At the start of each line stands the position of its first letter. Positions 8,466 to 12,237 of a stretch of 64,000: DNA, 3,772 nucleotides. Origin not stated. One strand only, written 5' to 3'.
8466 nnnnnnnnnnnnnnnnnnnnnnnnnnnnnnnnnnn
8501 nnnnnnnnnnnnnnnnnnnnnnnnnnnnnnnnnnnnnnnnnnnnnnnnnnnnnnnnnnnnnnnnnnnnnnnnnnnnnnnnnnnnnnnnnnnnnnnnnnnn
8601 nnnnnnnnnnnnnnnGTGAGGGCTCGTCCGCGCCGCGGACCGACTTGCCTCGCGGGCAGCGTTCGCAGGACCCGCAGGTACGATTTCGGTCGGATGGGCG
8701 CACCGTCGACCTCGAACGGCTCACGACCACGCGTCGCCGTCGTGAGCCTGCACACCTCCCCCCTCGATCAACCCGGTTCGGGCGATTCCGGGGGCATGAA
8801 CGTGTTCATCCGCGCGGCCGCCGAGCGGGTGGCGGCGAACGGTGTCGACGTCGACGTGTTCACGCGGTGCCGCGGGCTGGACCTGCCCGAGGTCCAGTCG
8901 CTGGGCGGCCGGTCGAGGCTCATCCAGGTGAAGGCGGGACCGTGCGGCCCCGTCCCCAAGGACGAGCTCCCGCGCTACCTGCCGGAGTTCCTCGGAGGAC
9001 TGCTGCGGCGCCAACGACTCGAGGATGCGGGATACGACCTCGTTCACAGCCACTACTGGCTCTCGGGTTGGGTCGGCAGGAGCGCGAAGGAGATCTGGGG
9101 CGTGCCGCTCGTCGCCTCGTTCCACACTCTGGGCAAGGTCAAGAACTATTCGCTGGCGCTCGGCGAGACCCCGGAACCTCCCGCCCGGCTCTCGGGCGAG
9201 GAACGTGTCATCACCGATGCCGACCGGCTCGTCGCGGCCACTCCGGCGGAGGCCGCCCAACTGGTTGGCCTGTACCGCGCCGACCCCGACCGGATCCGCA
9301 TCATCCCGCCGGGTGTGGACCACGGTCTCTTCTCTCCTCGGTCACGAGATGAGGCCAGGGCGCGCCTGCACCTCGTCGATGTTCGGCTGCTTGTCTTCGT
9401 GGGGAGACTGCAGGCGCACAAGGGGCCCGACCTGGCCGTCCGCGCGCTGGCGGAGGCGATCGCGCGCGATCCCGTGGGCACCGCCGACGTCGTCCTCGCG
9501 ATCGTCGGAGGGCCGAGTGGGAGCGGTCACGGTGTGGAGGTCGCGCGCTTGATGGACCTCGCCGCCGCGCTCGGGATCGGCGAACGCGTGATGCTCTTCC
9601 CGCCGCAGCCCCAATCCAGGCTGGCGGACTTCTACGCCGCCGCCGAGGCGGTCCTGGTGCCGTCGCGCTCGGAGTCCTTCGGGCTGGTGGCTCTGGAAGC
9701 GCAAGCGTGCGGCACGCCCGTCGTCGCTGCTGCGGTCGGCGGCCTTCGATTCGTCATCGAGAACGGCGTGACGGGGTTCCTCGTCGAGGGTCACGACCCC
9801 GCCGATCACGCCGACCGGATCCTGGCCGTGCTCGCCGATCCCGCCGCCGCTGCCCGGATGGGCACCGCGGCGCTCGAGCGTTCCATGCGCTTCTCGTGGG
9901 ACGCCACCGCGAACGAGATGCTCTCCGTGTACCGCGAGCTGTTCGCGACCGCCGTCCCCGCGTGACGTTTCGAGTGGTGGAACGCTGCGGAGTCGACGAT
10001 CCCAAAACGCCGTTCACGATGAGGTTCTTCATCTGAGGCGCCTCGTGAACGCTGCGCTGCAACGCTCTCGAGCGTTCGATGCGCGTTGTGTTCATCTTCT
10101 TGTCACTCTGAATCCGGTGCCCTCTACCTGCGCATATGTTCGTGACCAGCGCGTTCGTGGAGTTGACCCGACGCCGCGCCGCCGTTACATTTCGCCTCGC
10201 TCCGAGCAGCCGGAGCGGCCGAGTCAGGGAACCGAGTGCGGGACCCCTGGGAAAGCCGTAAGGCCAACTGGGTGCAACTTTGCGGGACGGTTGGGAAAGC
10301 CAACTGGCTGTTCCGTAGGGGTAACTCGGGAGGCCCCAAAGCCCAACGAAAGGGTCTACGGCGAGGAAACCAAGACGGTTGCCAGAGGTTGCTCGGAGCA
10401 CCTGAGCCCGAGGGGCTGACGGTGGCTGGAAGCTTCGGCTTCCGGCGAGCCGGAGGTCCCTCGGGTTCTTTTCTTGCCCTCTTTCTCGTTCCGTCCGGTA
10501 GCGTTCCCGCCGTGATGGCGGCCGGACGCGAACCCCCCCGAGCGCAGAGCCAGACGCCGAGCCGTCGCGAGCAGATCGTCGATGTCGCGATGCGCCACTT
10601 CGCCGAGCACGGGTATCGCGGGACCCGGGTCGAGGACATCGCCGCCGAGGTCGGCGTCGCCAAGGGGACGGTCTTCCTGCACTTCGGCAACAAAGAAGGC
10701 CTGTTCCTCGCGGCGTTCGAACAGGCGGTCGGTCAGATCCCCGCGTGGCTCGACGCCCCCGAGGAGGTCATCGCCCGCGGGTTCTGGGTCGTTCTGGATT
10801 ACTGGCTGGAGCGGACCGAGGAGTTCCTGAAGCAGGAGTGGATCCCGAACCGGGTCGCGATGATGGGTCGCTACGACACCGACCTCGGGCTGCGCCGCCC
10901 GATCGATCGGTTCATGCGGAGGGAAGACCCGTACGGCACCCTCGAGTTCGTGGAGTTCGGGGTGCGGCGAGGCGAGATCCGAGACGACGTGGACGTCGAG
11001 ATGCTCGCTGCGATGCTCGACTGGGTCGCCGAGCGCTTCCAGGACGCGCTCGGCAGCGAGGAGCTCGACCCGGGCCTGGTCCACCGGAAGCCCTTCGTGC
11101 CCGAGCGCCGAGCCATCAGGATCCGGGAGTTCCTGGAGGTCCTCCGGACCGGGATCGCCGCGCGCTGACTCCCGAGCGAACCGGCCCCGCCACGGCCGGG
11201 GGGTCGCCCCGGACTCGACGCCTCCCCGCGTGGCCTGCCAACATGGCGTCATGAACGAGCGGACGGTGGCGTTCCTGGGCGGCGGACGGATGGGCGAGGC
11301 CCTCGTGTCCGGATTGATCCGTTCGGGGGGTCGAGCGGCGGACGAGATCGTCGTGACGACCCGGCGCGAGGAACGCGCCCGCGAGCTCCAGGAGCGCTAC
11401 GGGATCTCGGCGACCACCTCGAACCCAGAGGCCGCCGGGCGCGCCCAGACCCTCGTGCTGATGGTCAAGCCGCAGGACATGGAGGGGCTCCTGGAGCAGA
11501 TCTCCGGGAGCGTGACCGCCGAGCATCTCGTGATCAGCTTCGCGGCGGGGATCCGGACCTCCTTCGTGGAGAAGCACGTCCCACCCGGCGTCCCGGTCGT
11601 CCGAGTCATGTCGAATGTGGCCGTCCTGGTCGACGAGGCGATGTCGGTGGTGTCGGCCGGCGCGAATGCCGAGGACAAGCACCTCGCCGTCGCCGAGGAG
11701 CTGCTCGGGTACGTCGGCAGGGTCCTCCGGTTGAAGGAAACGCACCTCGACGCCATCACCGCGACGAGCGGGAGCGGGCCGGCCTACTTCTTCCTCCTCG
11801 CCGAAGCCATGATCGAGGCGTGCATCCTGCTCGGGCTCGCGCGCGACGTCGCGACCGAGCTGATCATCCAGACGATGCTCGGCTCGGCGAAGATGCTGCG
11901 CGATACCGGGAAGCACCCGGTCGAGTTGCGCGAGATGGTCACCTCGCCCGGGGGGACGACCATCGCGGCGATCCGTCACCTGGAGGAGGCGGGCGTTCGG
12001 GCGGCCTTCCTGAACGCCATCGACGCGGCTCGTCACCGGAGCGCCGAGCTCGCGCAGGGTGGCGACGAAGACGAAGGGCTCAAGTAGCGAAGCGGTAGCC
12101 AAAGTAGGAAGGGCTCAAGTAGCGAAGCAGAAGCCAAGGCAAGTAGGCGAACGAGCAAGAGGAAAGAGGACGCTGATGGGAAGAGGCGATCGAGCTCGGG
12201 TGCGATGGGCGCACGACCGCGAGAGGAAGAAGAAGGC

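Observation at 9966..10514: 550-bp GC-poor intergenic region with internal repeats ending in a compound terminator: candidate small RNA or structured leader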

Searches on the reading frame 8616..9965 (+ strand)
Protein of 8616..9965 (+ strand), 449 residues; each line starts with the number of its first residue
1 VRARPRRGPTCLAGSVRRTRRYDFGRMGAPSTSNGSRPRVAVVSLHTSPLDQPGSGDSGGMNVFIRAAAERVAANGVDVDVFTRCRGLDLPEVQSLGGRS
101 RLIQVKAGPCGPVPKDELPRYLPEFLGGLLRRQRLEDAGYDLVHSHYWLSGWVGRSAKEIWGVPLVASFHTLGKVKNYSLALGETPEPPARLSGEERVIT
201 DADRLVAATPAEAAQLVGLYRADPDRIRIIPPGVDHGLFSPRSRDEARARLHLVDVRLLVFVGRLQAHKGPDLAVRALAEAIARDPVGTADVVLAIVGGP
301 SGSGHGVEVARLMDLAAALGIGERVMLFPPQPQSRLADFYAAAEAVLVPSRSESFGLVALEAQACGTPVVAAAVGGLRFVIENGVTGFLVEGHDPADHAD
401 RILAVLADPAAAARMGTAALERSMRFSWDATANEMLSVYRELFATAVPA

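Call 7: search_protein_families(library=ncbifam, proteins=[window:8616-9965:+])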
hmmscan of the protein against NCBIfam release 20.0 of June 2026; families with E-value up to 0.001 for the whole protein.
window:8616-9965:+ (449 aa): 39 families (the best 25 are shown)
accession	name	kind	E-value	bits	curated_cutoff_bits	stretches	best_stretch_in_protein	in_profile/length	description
TIGR03449.1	mycothiol_MshA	equivalog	1.3e-143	478.7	462.5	1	39-442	1-403/406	D-inositol-3-phosphate glycosyltransferase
TIGR02149.1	glgA_Coryne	subfamily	2.4e-37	129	302.4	1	139-442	83-390/391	glycogen synthase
TIGR02472.1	sucr_P_syn_N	equivalog_domain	6.3e-28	97.8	576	2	93-252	68-236/439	sucrose-phosphate synthase, putative, glycosyltransferase domain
NF041876.1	EPS_EpsE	equivalog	5.3e-27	95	400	1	221-422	182-375/389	exopolysaccharide biosynthesis GT4 family glycosyltransferase EpsE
TIGR03088.1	stp2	hypoth_equivalog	5e-25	88.3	409.05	1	221-442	156-373/374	TIGR03088 family PEP-CTERM/XrtA system glycosyltransferase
TIGR03999.1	thiol_BshA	equivalog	7.2e-25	87.7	273.7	1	227-442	169-373/375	N-acetyl-alpha-D-glucosaminyl L-malate synthase BshA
TIGR04047.1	MSMEG_0565_glyc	hypoth_equivalog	1.3e-24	87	259.85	1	139-441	86-373/373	MSMEG_0565 family glycosyltransferase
NF053787.1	GlcN_PG_synth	equivalog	8.7e-24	84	480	2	332-443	251-360/361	N-acetylglucosaminyl phosphatidylglycerol synthase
TIGR04063.1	stp3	hypoth_equivalog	1.1e-19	70.6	442.05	1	198-443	154-396/397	TIGR04063 family PEP-CTERM/XrtA system glycosyltransferase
TIGR02095.1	glgA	subfamily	5.1e-19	68.3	328.45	1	255-442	293-477/477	glycogen/starch synthase, ADP-glucose type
NF038229.1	Glyco4_Geo_Pelo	equivalog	3.8e-16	59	400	1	139-442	55-336/338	GPMC system family 4 glycosyltransferase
NF012028.0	PRK15484.1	subfamily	5.5e-16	58.6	618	1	226-438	162-374/380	lipopolysaccharide N-acetylglucosaminyltransferase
NF001901.0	PRK00654.1-5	equivalog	2.2e-14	52.8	649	1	256-446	316-495/502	glycogen synthase GlgA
TIGR04157.1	glyco_rSAM_CFB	subfamily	1.6e-13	50.5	400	1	195-399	163-357/406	TIGR04157 family glycosyltransferase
NF038011.1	PelF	equivalog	6.7e-13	48.5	100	1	222-443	277-489/489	GT4 family glycosyltransferase PelF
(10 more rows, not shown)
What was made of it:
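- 8616..9965 (+): Upstream flanking gene mshA (D-inositol-3-phosphate glycosyltransferase). It is a neighbour, not part of the RNA. TIGR03449 scores 478.7 bits against a 462.5 cut-off (call 7).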

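Call 17: find_related_loci(query=window:8616-9965:+, collection=genome_contigs, flank=3000)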
Query window:8616-9965:+ (449 aa) in genome_contigs; peptide patterns used: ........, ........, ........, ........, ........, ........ (x = any residue, [..] = any of these).
600 stretches matched a pattern (row limit reached: there are more); 590 encode a relative of the query (tblastn E <= 1e-3); the best 80 are kept; 80 distinct loci.
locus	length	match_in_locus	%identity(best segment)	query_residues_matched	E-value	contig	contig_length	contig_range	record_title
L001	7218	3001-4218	79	38-443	0e+0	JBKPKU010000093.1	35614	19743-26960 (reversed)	MAG: Actinomycetota bacterium isolate GS_HAYS_MAG_00110 GS_HAYS_000000074559, whole genome shotgun sequence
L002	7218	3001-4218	80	38-443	0e+0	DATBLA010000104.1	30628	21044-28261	MAG TPA_asm: Actinomycetota bacterium isolate SMAG_U3960 k141_3191500, whole genome shotgun sequence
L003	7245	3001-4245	76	29-443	0e+0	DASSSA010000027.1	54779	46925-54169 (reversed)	MAG TPA_asm: Actinomycetota bacterium isolate SMAG_U503 k141_786393, whole genome shotgun sequence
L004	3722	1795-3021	77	36-444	0e+0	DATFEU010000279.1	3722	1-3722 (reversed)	MAG TPA_asm: Actinomycetota bacterium isolate SMAG_U8616 k141_1346840, whole genome shotgun sequence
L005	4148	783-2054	78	28-449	0e+0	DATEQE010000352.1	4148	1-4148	MAG TPA_asm: Actinomycetota bacterium isolate SMAG_U9039 k141_50839, whole genome shotgun sequence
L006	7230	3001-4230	72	38-447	0e+0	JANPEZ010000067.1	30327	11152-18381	MAG: Actinomycetes bacterium isolate VAR_78_metabat_129 VAR_78_k141_220674, whole genome shotgun sequence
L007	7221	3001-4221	73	37-443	0e+0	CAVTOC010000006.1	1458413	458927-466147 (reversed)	MAG: uncultured Actinomycetes bacterium isolate MFD00822.bin.2.15 genome assembly, contig: contig_56632, whole genome sh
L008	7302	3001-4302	69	22-446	0e+0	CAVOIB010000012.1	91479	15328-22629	MAG: uncultured Actinomycetes bacterium isolate MFD10007.bin.1.248 genome assembly, contig: contig_71608, whole genome s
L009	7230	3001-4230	73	30-442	0e+0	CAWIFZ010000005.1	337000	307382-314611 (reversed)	MAG: uncultured Actinomycetes bacterium isolate MFD00392.bin.2.48 genome assembly, contig: contig_30620, whole genome sh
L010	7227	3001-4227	71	38-446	0e+0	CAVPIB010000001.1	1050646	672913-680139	MAG: uncultured Actinomycetes bacterium isolate MFD09964.bin.1.67 genome assembly, contig: contig_2264, whole genome sho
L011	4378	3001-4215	73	38-443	0e+0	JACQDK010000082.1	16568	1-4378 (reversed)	MAG: Actinomycetota bacterium isolate NC_groundwater_992_Pr1_S-0.65um_70_10 Montesol18_Sp65_coassembly_scaffold_903245,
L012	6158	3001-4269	69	15-443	0e+0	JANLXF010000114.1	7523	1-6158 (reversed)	MAG: Actinomycetes bacterium isolate OTE_20_metabat_100 OTE_20_k141_1266767, whole genome shotgun sequence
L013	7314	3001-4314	67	15-443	0e+0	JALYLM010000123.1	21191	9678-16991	MAG: Actinomycetota bacterium isolate AFD bin39 SD1484-86_k127_566594, whole genome shotgun sequence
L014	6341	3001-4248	70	30-446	0e+0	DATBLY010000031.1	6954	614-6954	MAG TPA_asm: Actinomycetota bacterium isolate SMAG_U3984 k141_228278, whole genome shotgun sequence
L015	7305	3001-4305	67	18-444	0e+0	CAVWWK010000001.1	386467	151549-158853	MAG: uncultured Actinomycetes bacterium isolate MFD00962.bin.2.291 genome assembly, contig: contig_108105, whole genome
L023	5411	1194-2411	78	37-442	0e+0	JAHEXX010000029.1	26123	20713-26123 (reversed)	MAG: bacterium isolate nzgw114 NODE_449_length_26124_cov_3.817367, whole genome shotgun sequence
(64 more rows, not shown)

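Call 48: search_protein_families(library=pfam, proteins=[L003:5205-6200:+, L023:3493-4422:+])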
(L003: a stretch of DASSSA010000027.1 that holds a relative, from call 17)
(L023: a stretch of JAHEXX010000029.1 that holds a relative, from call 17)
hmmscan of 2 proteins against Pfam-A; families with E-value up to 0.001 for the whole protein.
L003:5205-6200:+ (331 aa): 1 family
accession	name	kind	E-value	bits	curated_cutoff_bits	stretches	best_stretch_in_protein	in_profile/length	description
PF01619.24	Pro_dh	-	3.1e-30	106.1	27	1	70-319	4-273/278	Proline dehydrogenase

L023:3493-4422:+ (309 aa): 1 family
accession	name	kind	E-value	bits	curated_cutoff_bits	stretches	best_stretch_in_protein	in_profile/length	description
PF01619.24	Pro_dh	-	1.4e-35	123.7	27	1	47-297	4-273/278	Proline dehydrogenase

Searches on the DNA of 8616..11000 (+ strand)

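Call 4: search_rna_families(source=window, start=9500, end=11000, threshold=evalue, max_evalue=10, show_alignments=3)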
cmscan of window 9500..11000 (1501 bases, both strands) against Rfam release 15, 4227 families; matches with E-value up to 10: 6.
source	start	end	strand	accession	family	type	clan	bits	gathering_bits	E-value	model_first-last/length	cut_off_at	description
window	10349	10467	+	RF03016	RT-12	Gene; sRNA;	-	21.5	44.2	0.66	1-117/117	no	RT-12 RNA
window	10411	10461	+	RF03935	mir-763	Gene; miRNA;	-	17.3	100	2.9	1-120/120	no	mir-763 microRNA precursor family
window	10404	10475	+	RF01016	mir-584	Gene; miRNA;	-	16.4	80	5.6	1-97/97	no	mir-584 microRNA precursor family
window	10493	10582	+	RF02836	Bcj14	Gene; sRNA;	-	14.6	59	9.7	1-171/171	no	Burkholderia RNA 14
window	9830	9881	+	RF01668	P10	Gene; sRNA;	-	13.5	37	6.6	1-72/72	no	Pseudomonas sRNA P10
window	10247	10472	+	RF02566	Ms1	Gene; sRNA;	-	10.2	162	7.4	1-304/304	no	Mycobacterium smegmatis small RNA 1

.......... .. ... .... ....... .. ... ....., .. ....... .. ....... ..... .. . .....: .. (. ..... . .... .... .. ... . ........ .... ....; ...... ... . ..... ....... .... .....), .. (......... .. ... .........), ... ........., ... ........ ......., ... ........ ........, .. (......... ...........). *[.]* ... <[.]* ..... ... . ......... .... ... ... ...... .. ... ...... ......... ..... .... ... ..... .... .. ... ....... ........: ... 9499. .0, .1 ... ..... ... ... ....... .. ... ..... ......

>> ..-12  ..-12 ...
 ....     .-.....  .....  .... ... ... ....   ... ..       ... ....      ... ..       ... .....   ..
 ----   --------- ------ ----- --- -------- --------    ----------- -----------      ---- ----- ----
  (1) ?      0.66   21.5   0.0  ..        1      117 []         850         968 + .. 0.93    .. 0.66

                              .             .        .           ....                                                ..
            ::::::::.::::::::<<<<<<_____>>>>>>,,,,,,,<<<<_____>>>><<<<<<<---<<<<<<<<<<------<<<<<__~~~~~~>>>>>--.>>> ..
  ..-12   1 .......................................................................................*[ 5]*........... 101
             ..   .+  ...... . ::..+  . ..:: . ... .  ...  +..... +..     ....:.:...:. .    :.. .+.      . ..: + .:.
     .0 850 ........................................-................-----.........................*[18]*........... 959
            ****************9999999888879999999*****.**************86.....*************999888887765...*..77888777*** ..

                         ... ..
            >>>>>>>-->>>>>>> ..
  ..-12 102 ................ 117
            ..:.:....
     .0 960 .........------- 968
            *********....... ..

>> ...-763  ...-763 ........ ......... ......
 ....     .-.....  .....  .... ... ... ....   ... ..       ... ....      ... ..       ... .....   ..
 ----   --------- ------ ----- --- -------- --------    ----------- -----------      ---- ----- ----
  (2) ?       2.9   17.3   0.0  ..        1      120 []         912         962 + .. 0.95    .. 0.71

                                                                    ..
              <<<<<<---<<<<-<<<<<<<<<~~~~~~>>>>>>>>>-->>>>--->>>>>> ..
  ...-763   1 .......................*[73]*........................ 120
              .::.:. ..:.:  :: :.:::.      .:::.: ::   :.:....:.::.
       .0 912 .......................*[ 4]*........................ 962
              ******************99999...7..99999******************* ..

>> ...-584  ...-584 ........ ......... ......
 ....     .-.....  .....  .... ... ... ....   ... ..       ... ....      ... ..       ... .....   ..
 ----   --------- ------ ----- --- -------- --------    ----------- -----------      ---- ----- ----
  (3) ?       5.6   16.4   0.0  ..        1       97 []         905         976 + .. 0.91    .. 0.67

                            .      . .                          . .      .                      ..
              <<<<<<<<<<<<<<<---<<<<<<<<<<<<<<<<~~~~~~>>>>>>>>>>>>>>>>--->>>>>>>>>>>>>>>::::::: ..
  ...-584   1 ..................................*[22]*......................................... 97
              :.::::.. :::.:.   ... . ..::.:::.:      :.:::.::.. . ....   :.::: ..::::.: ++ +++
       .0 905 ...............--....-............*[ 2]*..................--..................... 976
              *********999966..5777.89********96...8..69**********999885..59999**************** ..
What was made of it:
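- On Ms1 RNA: The score is 10.2 bits with E = 7.4 over 10247-10472 (call 4).
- Closest known: Ms1 RNA. Different: The covariance model does not match (10.2 bits against 162, call 4).
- Closest known: 6S RNA. Different: There is no model match at E<=10 (call 4).
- The only actinobacterial sRNA model among the weak Rfam matches is Ms1 (call 4). 6S gives no match at E<=10 (call 4).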

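Call 21: search_rna_families(sources=[L001, L003, L006, L008, L013, L015, L017, L019, L021], threshold=evalue, max_evalue=1)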
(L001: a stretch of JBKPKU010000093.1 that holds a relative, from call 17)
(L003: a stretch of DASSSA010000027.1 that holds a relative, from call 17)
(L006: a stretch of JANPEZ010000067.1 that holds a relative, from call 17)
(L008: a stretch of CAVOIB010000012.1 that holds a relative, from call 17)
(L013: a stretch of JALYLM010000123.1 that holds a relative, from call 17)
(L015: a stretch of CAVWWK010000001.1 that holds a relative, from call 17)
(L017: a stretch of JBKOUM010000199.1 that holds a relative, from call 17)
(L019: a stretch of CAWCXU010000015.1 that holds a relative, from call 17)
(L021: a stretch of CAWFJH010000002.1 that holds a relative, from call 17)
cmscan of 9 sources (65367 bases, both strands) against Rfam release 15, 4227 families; matches with E-value up to 1: 2.
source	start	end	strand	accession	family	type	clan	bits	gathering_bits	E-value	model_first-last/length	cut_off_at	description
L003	1477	1563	+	RF02681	Twister-sister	Gene; ribozyme;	-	29.7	34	0.022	1-81/81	no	Twister_sister_ribozyme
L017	4768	4838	-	RF03017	RT-13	Gene; sRNA;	-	26.3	69.1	0.81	1-67/67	no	RT-13 RNA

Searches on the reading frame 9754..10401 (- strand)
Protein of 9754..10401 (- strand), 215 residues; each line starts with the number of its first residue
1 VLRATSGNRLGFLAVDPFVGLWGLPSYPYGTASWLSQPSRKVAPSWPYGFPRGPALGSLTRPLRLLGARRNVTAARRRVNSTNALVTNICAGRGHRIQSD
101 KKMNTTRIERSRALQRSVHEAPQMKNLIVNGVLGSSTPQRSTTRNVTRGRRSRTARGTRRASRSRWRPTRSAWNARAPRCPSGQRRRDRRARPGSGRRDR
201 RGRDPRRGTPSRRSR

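Call 69: search_protein_families(library=pfam, proteins=[window:9754-10401:-], max_evalue=0.1)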
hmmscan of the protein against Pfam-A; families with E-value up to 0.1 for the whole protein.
window:9754-10401:- (215 aa): 0 families

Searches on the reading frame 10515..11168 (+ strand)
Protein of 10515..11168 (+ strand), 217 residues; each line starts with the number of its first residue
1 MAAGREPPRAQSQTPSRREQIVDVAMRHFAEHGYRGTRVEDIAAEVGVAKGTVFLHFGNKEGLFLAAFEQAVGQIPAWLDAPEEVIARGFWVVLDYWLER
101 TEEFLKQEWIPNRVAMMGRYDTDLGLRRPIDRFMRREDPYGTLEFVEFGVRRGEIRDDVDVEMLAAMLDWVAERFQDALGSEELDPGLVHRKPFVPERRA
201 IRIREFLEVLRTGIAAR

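Call 7: search_protein_families(library=ncbifam, proteins=[window:10515-11168:+])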
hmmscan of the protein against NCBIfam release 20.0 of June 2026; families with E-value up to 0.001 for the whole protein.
window:10515-11168:+ (217 aa): 18 families
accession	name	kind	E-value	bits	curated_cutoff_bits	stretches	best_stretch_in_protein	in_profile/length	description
NF041196.1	ScbR_bind_reg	equivalog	1.1e-12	48.5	150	1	18-84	8-74/191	ScbR family autoregulator-binding transcription factor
NF053878.1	FATransRegFadRBac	equivalog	1.5e-12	47.7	200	1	19-77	6-64/190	fatty acid metabolism transcriptional regulator FadR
NF051852.1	efflux_TF_MtrR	exception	1.1e-11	45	280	1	17-107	11-101/205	multidrug efflux system transcriptional repressor MtrR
NF007949.0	PRK10668.1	equivalog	1.9e-11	43.9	271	1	12-74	7-69/216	multidrug efflux transporter transcriptional repressor AcrR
NF050111.1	TransRegSACE7040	equivalog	3.4e-10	40.1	250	1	16-64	1-49/186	SACE_7040 family transcriptional regulator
TIGR03968.1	mycofact_TetR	equivalog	5.9e-10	39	224.9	1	15-83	8-76/190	mycofactocin system transcriptional regulator MftR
TIGR03384.1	betaine_BetI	equivalog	2.3e-09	37.2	201.3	1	14-72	6-64/189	choline-binding transcriptional repressor BetI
NF007430.0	PRK09975.1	equivalog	1.7e-08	33.9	274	1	15-71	10-66/220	acrEF/envCD operon transcriptional regulator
TIGR03613.1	RutR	equivalog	2.2e-08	34.2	368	1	15-72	7-64/202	pyrimidine utilization regulatory protein R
NF011584.0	PRK15008.1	equivalog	4.3e-08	33.3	230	1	13-74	15-76/212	HTH-type transcriptional regulator RutR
NF001978.0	PRK00767.1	equivalog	4.3e-08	33.2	118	1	15-74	8-67/197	transcriptional regulator BetI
NF037937.1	septum_RefZ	equivalog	5.4e-08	33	180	1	18-67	1-50/195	forespore capture DNA-binding protein RefZ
NF053731.1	TransRegFasRMycb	equivalog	2.3e-07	30.8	330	1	16-74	11-69/199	HTH-type transcriptional activator FasR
NF051457.1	acryl_TF_AcuR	equivalog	7.4e-07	28.6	247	1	5-63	7-64/204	acrylate utilization transcriptional regulator AcuR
NF053516.1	TranRepPrsAVib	equivalog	1e-06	28.7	300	1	16-70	6-60/208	TetR family transcriptional repressor PsrA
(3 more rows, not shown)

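Call 29: search_protein_families(library=pfam, proteins=[window:10515-11168:+])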
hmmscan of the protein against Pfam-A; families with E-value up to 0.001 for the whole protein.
window:10515-11168:+ (217 aa): 1 family
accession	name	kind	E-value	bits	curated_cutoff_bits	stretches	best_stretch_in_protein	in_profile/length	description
PF00440.29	TetR_N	-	6e-18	64.8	24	1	21-67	1-47/47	Bacterial regulatory proteins, tetR family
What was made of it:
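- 10515..11168 (+): Downstream flanking gene, a TetR-family regulator. It is a neighbour, not part of the RNA. PF00440 scores 64.8 bits (call 29).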

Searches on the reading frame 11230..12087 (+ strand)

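Call 29: search_protein_families(library=pfam, proteins=[window:11230-12087:+])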
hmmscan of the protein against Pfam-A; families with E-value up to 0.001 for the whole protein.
window:11230-12087:+ (285 aa): 5 families
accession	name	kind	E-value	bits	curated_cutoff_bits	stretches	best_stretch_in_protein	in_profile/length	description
PF14748.11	P5CR_dimer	-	1.7e-40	138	25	1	170-274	1-105/105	Pyrroline-5-carboxylate reductase dimerisation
PF03807.23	F420_oxidored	-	1.3e-22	80.6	21.6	1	12-107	1-94/94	NADP oxidoreductase coenzyme F420-dependent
PF03446.21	NAD_binding_2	-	9.5e-06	26.2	21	1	12-103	1-91/161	NAD binding domain of 6-phosphogluconate dehydrogenase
PF01210.29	NAD_Gly3P_dh_N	-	0.00018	22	23.1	0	13-110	2-108/158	NAD-dependent glycerol-3-phosphate dehydrogenase N-terminus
PF01488.26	Shikimate_DH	-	0.00024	21.6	24.3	1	7-58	9-57/138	Shikimate / quinate 5-dehydrogenase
